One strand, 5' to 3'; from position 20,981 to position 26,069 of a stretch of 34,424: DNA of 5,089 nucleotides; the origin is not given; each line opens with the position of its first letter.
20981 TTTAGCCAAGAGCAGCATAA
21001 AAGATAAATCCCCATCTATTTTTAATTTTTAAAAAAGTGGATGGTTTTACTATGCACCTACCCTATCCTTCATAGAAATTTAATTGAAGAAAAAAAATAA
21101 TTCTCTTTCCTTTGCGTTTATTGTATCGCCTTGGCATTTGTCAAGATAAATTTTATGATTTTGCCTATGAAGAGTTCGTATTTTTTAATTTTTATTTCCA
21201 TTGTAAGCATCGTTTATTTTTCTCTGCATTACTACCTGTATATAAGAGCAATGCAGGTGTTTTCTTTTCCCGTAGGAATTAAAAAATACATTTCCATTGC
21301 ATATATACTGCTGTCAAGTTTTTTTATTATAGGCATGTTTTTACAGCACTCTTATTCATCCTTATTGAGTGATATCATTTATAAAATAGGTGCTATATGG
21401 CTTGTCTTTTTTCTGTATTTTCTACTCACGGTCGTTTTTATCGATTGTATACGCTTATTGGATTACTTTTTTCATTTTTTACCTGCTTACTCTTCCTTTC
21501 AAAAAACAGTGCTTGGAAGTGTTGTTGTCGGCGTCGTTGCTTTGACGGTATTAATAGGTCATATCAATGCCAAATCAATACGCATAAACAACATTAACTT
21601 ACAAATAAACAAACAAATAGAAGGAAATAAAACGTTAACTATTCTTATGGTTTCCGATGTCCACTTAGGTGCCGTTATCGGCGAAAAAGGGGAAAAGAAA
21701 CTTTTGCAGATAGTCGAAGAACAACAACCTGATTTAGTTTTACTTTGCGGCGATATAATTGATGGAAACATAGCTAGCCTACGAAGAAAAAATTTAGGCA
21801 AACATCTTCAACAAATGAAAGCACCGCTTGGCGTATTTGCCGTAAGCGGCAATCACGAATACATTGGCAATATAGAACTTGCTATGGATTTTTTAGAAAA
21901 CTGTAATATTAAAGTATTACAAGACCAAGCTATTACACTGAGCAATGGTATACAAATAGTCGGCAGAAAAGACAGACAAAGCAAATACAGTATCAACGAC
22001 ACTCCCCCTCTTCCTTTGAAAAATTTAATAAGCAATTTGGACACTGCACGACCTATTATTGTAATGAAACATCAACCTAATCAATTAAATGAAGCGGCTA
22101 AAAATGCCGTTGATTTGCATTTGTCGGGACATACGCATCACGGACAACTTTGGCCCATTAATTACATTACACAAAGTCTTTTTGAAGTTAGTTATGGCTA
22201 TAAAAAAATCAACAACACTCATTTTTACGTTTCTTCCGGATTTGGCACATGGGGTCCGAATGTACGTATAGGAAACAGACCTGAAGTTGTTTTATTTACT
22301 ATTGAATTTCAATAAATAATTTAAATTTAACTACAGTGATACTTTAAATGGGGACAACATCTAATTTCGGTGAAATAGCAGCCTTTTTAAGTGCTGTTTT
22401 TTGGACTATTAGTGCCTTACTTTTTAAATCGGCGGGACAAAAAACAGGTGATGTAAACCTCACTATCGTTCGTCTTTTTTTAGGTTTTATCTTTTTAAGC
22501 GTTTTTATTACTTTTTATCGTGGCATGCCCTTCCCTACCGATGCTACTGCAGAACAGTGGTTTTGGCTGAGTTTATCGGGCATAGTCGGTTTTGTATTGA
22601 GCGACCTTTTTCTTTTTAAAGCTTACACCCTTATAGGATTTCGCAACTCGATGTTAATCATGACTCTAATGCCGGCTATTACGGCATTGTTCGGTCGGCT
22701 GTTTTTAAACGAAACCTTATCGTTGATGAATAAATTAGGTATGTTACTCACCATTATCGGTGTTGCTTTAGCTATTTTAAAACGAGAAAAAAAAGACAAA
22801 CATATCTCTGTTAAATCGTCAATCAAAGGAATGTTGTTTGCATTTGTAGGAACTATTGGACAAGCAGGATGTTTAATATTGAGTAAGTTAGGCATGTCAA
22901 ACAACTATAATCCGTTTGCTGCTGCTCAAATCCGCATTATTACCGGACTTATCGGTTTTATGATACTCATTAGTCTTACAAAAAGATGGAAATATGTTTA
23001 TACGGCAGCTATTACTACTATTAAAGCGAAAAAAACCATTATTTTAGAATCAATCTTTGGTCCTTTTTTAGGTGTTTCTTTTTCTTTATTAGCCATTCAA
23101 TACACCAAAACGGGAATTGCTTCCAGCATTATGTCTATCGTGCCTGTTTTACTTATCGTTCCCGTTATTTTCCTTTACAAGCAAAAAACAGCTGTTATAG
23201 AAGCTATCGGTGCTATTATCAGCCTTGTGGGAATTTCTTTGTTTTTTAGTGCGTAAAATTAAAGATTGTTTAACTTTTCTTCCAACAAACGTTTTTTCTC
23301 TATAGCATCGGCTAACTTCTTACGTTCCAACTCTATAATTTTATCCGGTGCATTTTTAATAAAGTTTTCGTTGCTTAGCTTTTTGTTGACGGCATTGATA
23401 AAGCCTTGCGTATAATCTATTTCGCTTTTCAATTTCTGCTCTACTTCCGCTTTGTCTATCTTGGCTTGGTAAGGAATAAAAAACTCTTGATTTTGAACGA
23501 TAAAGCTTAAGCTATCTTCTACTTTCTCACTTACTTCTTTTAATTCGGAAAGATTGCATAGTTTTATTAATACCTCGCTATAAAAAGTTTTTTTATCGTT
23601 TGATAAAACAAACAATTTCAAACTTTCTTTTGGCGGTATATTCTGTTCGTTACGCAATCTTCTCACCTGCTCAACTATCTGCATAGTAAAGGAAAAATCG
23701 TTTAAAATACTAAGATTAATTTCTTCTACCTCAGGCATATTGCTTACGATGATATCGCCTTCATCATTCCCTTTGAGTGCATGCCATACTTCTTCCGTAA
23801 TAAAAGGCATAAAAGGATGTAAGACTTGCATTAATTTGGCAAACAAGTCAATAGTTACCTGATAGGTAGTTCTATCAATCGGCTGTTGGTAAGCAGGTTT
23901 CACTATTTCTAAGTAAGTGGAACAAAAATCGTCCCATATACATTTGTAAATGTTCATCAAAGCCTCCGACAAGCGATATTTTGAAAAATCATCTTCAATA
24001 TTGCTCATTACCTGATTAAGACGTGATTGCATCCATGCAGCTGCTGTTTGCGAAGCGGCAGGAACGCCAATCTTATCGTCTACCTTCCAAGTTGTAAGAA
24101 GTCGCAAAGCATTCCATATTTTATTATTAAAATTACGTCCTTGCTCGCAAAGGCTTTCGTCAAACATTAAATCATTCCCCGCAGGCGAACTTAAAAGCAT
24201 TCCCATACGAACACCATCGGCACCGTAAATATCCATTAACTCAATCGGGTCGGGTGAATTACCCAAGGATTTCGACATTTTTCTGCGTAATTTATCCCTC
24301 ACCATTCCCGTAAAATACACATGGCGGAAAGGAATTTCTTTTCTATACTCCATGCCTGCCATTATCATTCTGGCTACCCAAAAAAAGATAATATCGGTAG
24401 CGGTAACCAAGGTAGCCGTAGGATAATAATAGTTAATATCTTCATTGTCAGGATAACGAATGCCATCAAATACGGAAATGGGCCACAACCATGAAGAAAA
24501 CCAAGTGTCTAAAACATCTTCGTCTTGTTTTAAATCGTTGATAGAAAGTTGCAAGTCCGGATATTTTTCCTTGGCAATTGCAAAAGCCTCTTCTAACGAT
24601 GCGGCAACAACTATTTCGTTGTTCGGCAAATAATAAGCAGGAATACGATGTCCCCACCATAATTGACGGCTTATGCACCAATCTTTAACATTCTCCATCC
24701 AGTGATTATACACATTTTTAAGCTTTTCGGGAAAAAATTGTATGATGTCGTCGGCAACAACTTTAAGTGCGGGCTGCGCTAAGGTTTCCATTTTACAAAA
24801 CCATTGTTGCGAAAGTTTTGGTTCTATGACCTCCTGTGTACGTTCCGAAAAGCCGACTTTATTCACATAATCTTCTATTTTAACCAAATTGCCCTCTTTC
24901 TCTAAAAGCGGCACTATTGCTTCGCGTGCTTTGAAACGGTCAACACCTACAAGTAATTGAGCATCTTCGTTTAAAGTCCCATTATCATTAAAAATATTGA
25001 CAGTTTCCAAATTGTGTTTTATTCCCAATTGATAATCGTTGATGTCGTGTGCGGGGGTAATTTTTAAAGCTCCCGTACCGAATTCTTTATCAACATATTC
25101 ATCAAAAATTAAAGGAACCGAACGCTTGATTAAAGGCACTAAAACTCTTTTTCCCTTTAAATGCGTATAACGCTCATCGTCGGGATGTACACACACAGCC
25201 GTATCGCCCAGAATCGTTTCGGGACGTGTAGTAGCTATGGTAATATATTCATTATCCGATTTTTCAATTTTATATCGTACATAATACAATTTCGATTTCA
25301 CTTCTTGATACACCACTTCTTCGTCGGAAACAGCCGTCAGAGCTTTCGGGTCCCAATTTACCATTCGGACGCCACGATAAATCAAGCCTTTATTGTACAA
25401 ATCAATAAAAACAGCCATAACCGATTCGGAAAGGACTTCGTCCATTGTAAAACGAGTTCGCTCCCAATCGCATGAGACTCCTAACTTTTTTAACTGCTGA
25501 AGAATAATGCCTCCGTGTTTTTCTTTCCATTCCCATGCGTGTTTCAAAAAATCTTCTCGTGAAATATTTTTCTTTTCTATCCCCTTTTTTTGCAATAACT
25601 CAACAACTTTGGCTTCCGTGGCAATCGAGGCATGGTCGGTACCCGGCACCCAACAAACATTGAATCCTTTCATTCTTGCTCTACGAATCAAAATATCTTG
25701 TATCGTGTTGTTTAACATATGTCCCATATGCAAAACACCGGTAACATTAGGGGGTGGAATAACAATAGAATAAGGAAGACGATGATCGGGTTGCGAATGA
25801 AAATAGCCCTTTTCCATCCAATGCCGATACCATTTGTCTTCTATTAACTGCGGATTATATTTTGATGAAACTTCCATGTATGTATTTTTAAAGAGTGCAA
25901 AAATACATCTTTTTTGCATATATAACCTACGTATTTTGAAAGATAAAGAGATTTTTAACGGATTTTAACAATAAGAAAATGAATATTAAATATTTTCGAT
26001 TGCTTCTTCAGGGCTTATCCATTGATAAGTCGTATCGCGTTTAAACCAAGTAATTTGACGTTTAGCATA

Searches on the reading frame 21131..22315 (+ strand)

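Call 20: search_protein_families(library=pfam, proteins=[window:21131-22315:+], max_evalue=0.001)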
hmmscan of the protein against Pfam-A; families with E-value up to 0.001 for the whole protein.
window:21131-22315:+ (394 aa): 2 families
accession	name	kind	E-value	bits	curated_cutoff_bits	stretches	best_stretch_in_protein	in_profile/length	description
PF00149.33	Metallophos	-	3.4e-16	60.7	21.5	1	170-337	2-190/191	Calcineurin-like phosphoesterase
PF12850.12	Metallophos_2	-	2.1e-07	31.5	27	1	170-337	2-118/154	Calcineurin-like phosphoesterase superfamily domain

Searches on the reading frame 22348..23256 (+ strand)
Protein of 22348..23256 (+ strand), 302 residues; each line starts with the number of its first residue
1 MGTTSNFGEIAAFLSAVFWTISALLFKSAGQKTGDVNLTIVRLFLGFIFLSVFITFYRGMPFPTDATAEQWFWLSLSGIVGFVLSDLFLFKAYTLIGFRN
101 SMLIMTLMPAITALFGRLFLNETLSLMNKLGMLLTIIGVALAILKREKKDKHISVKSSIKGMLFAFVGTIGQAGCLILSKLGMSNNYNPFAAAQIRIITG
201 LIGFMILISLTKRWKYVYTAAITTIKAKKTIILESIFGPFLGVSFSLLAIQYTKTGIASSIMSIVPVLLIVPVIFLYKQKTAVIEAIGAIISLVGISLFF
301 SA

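Call 20: search_protein_families(library=pfam, proteins=[window:22348-23256:+], max_evalue=0.001)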
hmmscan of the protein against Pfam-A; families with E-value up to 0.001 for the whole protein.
window:22348-23256:+ (302 aa): 3 families
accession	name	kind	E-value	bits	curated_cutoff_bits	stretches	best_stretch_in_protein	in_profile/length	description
PF00892.27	EamA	-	9.5e-34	117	28.2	2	7-143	2-134/135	EamA-like transporter family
PF05653.20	Mg_trans_NIPA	-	3.7e-05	23.5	26.2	1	70-157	49-134/295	Magnesium transporter NIPA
PF03151.22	TPT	-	0.00032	20.6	30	1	37-299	33-290/291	Triose-phosphate Transporter family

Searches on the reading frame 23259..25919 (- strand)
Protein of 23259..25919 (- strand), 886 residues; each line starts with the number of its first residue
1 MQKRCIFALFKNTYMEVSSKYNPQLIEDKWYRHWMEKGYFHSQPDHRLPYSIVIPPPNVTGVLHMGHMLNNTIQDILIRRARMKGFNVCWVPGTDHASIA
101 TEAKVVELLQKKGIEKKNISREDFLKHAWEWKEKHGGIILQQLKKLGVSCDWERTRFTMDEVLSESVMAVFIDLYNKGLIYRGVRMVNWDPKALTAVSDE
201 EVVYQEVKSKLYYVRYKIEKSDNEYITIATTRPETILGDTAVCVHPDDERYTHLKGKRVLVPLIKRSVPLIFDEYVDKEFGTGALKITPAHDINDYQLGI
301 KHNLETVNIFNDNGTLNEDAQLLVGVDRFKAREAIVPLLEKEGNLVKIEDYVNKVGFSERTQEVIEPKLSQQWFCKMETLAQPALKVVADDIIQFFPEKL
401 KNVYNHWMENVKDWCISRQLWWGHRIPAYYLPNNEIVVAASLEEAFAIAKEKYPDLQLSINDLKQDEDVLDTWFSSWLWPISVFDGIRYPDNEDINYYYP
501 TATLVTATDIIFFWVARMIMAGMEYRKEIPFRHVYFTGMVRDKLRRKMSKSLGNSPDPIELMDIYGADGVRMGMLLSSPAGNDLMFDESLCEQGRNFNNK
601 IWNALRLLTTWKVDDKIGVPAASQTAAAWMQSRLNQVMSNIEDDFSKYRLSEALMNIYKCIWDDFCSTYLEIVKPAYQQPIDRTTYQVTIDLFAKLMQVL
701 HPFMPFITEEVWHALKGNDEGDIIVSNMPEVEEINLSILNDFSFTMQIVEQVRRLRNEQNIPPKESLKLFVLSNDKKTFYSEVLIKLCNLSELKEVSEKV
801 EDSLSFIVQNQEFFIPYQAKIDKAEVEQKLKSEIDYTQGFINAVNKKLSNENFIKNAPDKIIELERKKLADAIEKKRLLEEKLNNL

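Call 21: search_protein_families(library=pfam, proteins=[window:23259-25919:-], max_evalue=0.001)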
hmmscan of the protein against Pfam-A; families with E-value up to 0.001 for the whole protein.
window:23259-25919:- (886 aa): 5 families
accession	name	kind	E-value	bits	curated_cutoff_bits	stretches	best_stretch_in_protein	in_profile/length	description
PF00133.28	tRNA-synt_1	-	5.9e-127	424.3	22.7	1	29-586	1-413/414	tRNA synthetases class I (I, L, M and V)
PF08264.19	Anticodon_1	-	9e-32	110.4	25.1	1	628-769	2-146/148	Anticodon-binding domain of tRNA ligase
PF09334.17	tRNA-synt_1g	-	5.5e-18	65.3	20.1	2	57-202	8-135/391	tRNA synthetases class I (M)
PF10458.14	Val_tRNA-synt_C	-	2.4e-11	44.2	25.9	1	824-886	3-65/66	Valyl tRNA synthetase tRNA binding arm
PF13603.12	tRNA-synt_1_2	-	1.6e-09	38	25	1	255-314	85-144/185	Leucyl-tRNA synthetase, editing domain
